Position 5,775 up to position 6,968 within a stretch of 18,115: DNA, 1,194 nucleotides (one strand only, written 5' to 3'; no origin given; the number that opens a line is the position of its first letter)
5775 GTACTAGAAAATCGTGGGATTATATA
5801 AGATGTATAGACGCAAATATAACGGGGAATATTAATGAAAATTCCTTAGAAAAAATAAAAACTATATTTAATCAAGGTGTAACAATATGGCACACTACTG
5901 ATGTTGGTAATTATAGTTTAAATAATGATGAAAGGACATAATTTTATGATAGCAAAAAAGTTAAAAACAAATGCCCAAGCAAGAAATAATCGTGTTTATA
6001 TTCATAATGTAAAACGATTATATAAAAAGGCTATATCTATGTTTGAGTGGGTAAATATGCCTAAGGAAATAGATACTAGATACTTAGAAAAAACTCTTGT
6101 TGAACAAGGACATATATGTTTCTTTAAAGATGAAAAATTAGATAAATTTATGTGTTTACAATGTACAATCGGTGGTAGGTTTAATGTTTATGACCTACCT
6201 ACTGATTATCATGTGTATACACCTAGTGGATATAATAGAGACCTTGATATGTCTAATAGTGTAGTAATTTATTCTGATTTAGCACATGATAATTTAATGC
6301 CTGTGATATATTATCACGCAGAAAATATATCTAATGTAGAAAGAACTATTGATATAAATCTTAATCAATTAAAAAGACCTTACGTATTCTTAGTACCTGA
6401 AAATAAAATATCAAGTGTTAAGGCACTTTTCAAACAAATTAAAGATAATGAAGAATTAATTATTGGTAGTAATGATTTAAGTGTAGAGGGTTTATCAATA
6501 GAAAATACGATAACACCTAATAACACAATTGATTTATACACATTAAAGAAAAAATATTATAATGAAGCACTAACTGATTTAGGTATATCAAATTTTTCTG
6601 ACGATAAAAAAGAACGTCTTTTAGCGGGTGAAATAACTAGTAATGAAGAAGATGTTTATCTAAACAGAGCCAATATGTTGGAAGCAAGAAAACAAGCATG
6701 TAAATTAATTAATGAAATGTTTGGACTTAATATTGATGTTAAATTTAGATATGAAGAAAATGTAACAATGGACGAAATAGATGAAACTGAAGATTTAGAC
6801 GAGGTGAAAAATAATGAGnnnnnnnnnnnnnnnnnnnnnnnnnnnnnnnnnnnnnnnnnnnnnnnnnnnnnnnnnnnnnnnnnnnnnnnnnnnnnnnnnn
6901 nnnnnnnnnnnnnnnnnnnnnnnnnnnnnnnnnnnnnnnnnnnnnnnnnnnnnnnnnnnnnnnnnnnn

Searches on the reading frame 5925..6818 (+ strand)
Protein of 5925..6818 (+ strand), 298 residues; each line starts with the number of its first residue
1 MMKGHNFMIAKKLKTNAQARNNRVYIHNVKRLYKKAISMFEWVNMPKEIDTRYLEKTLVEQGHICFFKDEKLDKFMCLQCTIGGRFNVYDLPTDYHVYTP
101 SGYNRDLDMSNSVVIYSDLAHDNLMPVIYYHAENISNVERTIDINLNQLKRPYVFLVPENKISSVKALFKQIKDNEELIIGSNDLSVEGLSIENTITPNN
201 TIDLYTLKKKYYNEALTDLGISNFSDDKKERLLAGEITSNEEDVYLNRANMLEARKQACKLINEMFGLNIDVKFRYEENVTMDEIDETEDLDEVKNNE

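Call 102: search_protein_families(library=pfam, max_evalue=0.001, proteins=[window:5925-6818:+])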
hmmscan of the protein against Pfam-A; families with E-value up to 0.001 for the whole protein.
window:5925-6818:+ (298 aa): 1 family
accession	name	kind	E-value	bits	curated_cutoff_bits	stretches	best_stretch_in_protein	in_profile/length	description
PF05352.17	Phage_connector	-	2e-49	169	25.6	1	17-277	9-279/281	Phage Connector (GP10)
